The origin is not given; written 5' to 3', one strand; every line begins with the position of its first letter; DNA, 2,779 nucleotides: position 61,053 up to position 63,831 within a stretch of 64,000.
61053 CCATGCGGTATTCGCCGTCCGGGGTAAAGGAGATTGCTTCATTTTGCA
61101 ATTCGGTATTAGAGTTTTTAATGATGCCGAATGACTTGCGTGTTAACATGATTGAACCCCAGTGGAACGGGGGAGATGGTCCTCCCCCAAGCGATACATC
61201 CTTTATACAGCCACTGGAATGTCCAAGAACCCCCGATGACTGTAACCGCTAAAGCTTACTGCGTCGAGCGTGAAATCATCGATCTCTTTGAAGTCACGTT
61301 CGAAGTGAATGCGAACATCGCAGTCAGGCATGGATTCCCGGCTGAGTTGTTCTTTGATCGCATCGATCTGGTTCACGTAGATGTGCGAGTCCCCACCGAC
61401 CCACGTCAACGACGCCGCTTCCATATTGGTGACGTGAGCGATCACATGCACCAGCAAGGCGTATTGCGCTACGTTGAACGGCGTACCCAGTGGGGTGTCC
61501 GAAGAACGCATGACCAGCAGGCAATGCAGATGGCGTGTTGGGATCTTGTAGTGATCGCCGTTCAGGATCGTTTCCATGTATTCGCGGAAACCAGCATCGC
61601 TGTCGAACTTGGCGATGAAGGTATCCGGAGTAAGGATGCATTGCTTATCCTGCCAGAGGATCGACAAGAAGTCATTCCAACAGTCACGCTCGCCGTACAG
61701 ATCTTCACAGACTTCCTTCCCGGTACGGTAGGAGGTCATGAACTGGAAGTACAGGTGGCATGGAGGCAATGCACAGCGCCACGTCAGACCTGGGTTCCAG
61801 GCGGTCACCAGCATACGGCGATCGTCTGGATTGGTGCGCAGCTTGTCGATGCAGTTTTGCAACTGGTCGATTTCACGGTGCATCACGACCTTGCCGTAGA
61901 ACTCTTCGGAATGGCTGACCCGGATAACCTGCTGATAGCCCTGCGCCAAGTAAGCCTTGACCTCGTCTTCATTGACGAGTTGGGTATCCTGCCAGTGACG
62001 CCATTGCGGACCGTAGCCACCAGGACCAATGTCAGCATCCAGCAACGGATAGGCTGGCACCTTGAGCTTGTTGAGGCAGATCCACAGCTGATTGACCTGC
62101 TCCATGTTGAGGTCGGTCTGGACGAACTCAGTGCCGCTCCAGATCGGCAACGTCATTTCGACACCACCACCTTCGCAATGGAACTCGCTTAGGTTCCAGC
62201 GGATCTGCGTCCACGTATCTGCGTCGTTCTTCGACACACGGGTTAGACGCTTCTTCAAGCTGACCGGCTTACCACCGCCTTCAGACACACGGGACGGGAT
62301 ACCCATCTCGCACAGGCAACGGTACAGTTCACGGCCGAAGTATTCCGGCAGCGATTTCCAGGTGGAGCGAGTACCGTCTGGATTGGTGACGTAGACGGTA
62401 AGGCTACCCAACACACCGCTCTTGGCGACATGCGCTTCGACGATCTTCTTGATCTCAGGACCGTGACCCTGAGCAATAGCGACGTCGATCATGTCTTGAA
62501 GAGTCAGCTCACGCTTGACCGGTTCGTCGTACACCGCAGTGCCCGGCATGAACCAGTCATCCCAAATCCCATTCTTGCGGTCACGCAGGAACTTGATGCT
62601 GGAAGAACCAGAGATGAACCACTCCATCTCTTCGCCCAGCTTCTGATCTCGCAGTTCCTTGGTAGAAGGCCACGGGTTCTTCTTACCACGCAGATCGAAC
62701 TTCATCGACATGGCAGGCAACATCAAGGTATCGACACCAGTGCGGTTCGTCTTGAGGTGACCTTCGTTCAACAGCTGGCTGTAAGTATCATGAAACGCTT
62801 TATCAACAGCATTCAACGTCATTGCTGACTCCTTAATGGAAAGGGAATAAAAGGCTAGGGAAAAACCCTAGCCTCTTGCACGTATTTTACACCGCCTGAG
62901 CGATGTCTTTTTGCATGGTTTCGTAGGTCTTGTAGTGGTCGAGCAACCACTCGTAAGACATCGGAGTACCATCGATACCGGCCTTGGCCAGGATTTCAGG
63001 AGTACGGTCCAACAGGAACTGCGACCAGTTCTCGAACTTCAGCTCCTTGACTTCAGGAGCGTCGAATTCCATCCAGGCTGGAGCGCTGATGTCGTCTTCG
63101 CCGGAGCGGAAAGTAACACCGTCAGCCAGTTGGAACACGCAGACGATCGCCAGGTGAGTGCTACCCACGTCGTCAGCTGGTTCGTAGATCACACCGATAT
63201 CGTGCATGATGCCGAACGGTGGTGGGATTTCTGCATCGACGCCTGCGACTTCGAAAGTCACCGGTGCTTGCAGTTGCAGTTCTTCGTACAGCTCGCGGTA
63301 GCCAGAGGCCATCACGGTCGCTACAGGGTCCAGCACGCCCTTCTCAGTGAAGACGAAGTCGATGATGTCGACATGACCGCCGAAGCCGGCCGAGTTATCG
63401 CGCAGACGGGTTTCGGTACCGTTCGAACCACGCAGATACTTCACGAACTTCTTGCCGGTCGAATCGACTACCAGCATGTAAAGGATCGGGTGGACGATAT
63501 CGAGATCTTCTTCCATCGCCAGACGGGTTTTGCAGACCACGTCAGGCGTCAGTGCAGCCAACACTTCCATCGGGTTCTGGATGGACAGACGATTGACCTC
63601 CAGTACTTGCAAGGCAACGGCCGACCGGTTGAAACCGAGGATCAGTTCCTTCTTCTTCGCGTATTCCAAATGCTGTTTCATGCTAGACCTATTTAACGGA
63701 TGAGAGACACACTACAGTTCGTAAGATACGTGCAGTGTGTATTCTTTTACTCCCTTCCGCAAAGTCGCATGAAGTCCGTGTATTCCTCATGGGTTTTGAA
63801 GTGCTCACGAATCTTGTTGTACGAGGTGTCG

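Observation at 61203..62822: Thymidylate-synthase homolog doubled in size by two insertions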

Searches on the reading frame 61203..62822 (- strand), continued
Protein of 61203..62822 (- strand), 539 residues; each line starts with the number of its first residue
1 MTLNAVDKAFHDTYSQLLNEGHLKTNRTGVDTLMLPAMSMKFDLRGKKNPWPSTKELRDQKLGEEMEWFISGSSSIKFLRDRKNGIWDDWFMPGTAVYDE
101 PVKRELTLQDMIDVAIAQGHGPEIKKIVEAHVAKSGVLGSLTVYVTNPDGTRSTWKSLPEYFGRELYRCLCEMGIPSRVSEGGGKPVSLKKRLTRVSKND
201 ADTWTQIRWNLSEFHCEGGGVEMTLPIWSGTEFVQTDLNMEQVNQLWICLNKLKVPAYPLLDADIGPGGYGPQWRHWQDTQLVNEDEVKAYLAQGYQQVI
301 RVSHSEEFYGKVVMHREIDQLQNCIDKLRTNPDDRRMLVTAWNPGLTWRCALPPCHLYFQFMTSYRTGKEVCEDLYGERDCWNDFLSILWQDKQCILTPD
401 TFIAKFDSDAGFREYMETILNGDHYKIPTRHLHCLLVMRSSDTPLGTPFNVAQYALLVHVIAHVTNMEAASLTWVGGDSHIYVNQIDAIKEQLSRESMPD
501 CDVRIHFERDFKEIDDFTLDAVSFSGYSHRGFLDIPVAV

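Call 61: find_encoding_contigs(protein=P0095, flank=10000, max_places=1)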
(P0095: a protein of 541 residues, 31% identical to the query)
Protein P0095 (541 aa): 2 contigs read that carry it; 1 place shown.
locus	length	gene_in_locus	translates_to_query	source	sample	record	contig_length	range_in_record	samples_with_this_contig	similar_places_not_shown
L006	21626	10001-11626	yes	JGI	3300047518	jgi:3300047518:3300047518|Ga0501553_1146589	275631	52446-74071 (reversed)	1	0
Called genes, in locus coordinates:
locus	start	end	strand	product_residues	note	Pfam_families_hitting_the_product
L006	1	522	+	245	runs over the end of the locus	PF02223:Thymidylate_kin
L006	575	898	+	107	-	-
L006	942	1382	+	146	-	-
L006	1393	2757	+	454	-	-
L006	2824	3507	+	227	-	-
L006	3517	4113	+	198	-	-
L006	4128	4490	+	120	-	-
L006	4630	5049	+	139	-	-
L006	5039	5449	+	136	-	-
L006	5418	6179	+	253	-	-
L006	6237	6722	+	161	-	-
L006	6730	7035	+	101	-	-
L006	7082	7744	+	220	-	-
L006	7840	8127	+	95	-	-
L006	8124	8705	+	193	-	-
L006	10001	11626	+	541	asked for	PF00303:Thymidylat_synt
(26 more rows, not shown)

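Call 65: get_annotated_region(hit=H8, flank=300)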
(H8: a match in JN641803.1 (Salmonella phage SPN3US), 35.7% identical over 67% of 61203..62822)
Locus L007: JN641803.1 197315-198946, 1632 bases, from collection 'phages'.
description: Salmonella phage SPN3US, complete genome.
organism: Salmonella phage SPN3US (NCBI taxid 1090134)
taxonomy: Viruses; Duplodnaviria; Heunggongvirae; Uroviricota; Caudoviricetes; Seoulvirus; Seoulvirus SPN3US
host: -; source: -; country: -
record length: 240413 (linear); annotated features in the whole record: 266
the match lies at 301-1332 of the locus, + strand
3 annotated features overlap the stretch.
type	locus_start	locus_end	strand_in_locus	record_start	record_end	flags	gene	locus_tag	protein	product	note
CDS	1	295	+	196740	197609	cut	-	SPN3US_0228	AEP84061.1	hypothetical protein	-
CDS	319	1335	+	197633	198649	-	-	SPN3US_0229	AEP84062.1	thymidylate synthase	-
CDS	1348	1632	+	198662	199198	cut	-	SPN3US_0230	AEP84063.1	hypothetical protein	-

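Call 66: get_annotated_region(hit=H18, flank=300)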
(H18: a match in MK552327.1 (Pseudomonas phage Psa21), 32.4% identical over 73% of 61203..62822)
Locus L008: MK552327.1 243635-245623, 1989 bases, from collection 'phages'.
description: Pseudomonas phage Psa21, complete genome.
organism: Pseudomonas phage Psa21 (NCBI taxid 2530023)
taxonomy: Viruses; Duplodnaviria; Heunggongvirae; Uroviricota; Caudoviricetes; Tepukevirus; Tepukevirus Psa21
host: Pseudomonas syringae actinidae; source: Leaf Litter (L1), Te Puke; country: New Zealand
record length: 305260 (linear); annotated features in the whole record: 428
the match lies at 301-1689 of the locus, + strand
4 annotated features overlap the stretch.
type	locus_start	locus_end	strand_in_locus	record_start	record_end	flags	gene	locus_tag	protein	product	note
CDS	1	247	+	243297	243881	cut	-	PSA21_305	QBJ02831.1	hypothetical protein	-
CDS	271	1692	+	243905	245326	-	-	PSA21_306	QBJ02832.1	thymidylate synthase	-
CDS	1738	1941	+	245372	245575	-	-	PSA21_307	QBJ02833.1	hypothetical protein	-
CDS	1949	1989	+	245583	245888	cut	-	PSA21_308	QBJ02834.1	hypothetical protein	-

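Call 67: get_annotated_region(hit=H35, flank=300)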
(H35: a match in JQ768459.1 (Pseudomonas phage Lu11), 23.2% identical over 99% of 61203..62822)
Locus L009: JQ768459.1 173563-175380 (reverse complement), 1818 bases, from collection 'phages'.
description: Pseudomonas phage Lu11, complete genome.
organism: Pseudomonas phage Lu11 (NCBI taxid 1161927)
taxonomy: Viruses; Duplodnaviria; Heunggongvirae; Uroviricota; Caudoviricetes
host: Pseudomonas putida var. Manila; source: soil; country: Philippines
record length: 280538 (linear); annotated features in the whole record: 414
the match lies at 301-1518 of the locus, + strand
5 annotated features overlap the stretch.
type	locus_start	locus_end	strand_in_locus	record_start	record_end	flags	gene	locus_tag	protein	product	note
regulatory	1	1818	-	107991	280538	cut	-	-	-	promoter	putative middle/late promoter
CDS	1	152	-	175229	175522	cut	-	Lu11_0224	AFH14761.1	hypothetical protein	-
regulatory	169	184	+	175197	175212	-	-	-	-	promoter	putative middle/late promoter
CDS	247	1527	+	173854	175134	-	-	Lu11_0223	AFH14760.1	thymidylate synthase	-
CDS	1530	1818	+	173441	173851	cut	-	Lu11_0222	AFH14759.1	hypothetical protein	-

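Call 75: find_encoding_contigs(protein=P0002, flank=1000, max_places=1)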
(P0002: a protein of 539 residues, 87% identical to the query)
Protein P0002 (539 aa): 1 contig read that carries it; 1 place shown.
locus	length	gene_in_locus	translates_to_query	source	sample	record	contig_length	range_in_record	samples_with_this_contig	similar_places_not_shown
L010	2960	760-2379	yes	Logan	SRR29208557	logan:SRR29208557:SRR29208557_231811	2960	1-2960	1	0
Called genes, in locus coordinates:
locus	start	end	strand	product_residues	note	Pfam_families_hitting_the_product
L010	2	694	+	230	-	?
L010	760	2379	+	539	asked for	PF00303:Thymidylat_synt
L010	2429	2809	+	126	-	-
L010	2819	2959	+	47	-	?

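Call 76: find_encoding_contigs(protein=P0004, flank=5000, max_places=1)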
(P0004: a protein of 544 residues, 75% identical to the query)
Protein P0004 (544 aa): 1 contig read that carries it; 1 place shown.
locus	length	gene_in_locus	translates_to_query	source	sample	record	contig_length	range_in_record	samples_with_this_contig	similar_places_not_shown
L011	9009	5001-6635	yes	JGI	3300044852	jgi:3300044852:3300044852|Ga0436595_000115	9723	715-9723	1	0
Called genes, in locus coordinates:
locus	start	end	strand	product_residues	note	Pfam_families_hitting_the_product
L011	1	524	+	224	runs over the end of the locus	PF08787:Alginate_lyase2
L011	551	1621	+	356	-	-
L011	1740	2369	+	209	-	-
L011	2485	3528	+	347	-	-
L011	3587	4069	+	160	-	-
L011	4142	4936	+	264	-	-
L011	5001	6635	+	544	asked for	PF00303:Thymidylat_synt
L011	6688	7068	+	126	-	-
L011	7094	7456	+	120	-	-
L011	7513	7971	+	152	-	-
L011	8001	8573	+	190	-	PF00186:DHFR_1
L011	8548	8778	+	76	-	-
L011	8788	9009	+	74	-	?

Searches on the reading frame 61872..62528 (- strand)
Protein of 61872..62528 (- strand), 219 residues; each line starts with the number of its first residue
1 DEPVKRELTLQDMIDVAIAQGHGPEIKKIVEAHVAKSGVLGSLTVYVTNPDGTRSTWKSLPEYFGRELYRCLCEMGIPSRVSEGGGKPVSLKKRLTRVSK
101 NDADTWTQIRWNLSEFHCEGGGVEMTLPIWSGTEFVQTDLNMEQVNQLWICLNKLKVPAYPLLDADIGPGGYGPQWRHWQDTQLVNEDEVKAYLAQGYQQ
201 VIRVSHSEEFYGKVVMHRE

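Call 20: search_protein_families(library=pfam, proteins=[window:61872-62528:-], max_evalue=10)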
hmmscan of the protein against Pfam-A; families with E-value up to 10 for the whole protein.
window:61872-62528:- (219 aa): 1 family
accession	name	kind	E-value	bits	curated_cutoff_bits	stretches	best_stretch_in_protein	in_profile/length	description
PF19079.5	CFSR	-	0.11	13.1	27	1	41-56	17-32/49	Collagen-flanked surface repeat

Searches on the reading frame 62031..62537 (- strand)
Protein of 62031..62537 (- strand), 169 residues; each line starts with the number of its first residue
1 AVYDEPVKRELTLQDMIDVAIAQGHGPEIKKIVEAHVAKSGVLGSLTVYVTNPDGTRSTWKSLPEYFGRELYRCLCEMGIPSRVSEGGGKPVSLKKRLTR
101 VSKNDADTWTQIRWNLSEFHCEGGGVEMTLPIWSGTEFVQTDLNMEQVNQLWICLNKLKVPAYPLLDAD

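Call 20: search_protein_families(library=pfam, proteins=[window:62050-62528:-], max_evalue=10)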
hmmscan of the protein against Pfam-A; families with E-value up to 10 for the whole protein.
window:62050-62528:- (159 aa): 1 family
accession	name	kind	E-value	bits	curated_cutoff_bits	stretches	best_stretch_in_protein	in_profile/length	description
PF19079.5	CFSR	-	0.073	13.7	27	1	41-56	17-32/49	Collagen-flanked surface repeat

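Call 38: predict_structure(alignment_id=A2)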
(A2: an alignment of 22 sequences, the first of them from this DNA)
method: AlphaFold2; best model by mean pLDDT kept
length: 169 residues; sequences in the alignment: 22
mean_pLDDT: 90.3   pTM: 0.60
mean pLDDT of the five models: 90.3, 88.9, 88.9, 88.1, 88.1
residues with pLDDT >= 90: 124; 70-90: 37; 50-70: 8; < 50: 0
segments of 3 or more residues with pLDDT < 50: none
pLDDT, mean of each block of 10 residues (from residue 1): 87 96 93 91 91 91 95 96 87 94 94 82 78 93 91 94 82
secondary structure, 60 per line:
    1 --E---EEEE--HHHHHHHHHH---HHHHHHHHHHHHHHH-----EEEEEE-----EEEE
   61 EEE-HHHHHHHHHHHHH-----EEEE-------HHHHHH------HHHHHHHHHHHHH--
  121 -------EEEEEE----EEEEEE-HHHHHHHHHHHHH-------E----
elements in order: E7-10 H13-22 H26-40 E46-51 E57-63 H65-77 E83-86 H94-99 H106-118 E128-133 E138-143 H145-157

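Call 55: search_protein_representatives(alignment_id=A2)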
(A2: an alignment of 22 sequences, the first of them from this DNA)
Query: 22 sequences, 172 profile positions. Proteins with E-value up to 0.001 (for the whole library): 18; up to 1e-10: 17; up to 1e-30: 13. The best 18 are listed.
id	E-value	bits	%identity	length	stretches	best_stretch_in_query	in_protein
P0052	1.3e-57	210.9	-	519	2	9-172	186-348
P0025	1.7e-54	200.7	-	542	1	1-172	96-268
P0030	5.3e-52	192.6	-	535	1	1-172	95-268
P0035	1.9e-51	190.8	-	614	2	6-172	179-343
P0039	1.0e-49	185.1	-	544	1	1-172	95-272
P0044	2.1e-49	184.1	-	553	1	1-172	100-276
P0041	3.0e-43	164.1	-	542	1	1-172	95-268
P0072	2.9e-42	160.9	-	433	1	1-172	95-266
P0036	7.0e-41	156.4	-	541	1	1-172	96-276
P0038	1.4e-38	148.9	-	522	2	1-172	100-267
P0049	8.0e-36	139.9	-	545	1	3-172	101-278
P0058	1.6e-34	135.7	-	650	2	62-172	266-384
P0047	6.0e-34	133.8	-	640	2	9-172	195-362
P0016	5.5e-28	114.4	-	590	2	72-172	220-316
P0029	2.4e-18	83.0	-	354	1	88-172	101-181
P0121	1.2e-04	38.4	-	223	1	9-89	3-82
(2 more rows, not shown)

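Call 57: search_protein_families(library=pfam, proteins=[P0121], max_evalue=0.1)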
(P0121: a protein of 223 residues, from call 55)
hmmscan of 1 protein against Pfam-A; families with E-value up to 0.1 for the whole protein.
P0121 (223 aa): 0 families

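Call 58: find_encoding_contigs(protein=P0121, flank=8000, max_places=3)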
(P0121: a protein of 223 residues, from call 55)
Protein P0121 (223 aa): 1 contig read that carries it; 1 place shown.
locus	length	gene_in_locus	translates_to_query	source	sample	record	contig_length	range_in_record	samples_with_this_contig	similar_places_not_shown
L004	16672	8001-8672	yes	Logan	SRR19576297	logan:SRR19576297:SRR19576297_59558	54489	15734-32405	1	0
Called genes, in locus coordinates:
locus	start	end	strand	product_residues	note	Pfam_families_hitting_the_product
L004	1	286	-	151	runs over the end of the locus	-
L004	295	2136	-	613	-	PF25613:DUF7941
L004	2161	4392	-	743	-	-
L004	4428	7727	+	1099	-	-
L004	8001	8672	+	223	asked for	-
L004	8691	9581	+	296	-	-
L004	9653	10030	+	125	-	-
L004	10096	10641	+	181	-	-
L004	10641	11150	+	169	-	-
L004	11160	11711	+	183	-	-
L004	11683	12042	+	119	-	PF10686:YAcAr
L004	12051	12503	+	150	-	-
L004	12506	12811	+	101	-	-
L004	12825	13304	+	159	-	-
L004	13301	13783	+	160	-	-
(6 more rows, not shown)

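Call 73: fold_search(model_id=the predicted structure, library=viral)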
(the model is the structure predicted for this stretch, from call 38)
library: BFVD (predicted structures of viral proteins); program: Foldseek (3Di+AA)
matches with E <= 10: 460; with E <= 0.001: 0
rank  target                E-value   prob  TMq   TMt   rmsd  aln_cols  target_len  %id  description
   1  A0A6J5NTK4            1.9e-01  0.06  0.14  0.14  15.8       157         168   18  Uncharacterized protein [uncultured Caudovirales phage]
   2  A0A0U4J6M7            2.1e-01  0.10  0.15  0.12  15.2       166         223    8  (no name in the UniProt tables at hand)
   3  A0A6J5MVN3            2.6e-01  0.15  0.23  0.10  17.1       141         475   14  PD-(D/E)XK nuclease superfamily [uncultured Caudovirales phage]
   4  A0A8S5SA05            3.3e-01  0.04  0.11  0.06  22.2       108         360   16  Uncharacterized protein [Myoviridae sp. ctByu2]
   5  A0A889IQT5            4.0e-01  0.09  0.16  0.13  15.8       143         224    8  (no name in the UniProt tables at hand)
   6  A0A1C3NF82            5.4e-01  0.10  0.18  0.19  13.1       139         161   12  (no name in the UniProt tables at hand)
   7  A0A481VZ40            5.4e-01  0.07  0.15  0.19  18.6       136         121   11  (no name in the UniProt tables at hand)
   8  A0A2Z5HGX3            6.2e-01  0.12  0.19  0.18  16.6       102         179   15  (no name in the UniProt tables at hand)
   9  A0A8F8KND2            6.6e-01  0.33  0.21  0.07   9.8        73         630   19  Uncharacterized protein [Clandestinovirus]
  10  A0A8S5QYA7            7.0e-01  0.12  0.15  0.13  11.3        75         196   17  Nucelotide kinase [Siphoviridae sp. ct9lR64]
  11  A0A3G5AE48            7.5e-01  0.16  0.22  0.22  10.8        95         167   13  Uncharacterized protein [Satyrvirus sp.]
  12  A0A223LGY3            7.5e-01  0.08  0.25  0.16  20.7       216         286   14  thymidylate synthase [Erwinia phage vB_EamM_RisingSun]
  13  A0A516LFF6            7.5e-01  0.06  0.18  0.20  18.0       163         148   13  (no name in the UniProt tables at hand)
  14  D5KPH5                7.5e-01  0.06  0.17  0.17  19.7       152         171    8  RNA-directed RNA polymerase (Fragment) [Hepacivirus hominis]
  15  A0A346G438            7.5e-01  0.05  0.18  0.10  15.0       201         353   10  (no name in the UniProt tables at hand)
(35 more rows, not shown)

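Call 80: search_solved_structures(query=A2, max_evalue=10, show_alignments=2)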
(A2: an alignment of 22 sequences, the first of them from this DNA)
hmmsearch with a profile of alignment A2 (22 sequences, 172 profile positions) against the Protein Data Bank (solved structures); distinct sequences matched with E-value up to 10: 2.
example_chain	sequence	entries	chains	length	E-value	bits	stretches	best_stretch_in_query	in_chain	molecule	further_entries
8ro0_N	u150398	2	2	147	0.045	17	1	93-126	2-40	Protein BUD31 homolog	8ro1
9b99_A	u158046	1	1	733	0.69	13.1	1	12-86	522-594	Labda-7,13E-dienyl diphosphate synthase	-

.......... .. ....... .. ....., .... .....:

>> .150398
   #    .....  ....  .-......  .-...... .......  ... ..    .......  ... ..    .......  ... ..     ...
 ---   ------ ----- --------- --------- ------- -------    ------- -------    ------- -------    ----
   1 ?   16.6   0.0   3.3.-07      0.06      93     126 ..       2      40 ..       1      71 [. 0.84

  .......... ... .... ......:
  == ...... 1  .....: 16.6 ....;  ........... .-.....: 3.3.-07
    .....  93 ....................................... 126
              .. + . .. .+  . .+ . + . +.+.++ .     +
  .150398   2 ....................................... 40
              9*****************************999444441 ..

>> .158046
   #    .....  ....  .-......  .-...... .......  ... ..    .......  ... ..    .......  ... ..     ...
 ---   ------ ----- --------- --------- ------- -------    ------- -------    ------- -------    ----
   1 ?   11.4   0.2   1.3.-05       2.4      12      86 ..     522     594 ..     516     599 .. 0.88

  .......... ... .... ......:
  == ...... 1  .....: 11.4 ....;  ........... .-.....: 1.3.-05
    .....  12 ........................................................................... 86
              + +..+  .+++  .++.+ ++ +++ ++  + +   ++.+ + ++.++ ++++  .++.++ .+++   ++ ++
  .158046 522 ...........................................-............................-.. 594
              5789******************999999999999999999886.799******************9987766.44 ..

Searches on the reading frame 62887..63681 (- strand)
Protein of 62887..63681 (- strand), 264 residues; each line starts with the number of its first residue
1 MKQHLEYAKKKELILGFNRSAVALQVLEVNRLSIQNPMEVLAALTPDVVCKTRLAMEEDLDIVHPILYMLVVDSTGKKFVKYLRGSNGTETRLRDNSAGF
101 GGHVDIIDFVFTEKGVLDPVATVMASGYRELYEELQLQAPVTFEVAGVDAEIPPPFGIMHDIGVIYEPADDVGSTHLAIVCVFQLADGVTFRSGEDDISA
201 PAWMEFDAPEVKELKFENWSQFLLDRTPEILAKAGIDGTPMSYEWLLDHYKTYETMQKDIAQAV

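Call 16: search_protein_families(library=pfam, proteins=[window:62887-63681:-], max_evalue=0.01)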
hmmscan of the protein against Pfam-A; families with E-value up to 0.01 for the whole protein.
window:62887-63681:- (264 aa): 0 families

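Call 17: search_protein_families(library=phrogs, proteins=[window:62887-63681:-], max_evalue=0.001)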
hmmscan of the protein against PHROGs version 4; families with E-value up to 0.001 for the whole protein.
window:62887-63681:- (264 aa): 1 family
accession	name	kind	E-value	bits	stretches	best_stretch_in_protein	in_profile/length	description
phrog_8902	-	unknown function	9.9e-26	91.7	1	42-226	56-232/238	-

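Call 54: search_solved_structures(query=window:62887-63681:-, max_evalue=1, show_alignments=1)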
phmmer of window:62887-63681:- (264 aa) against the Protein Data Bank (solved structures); distinct sequences matched with E-value up to 1: 0.
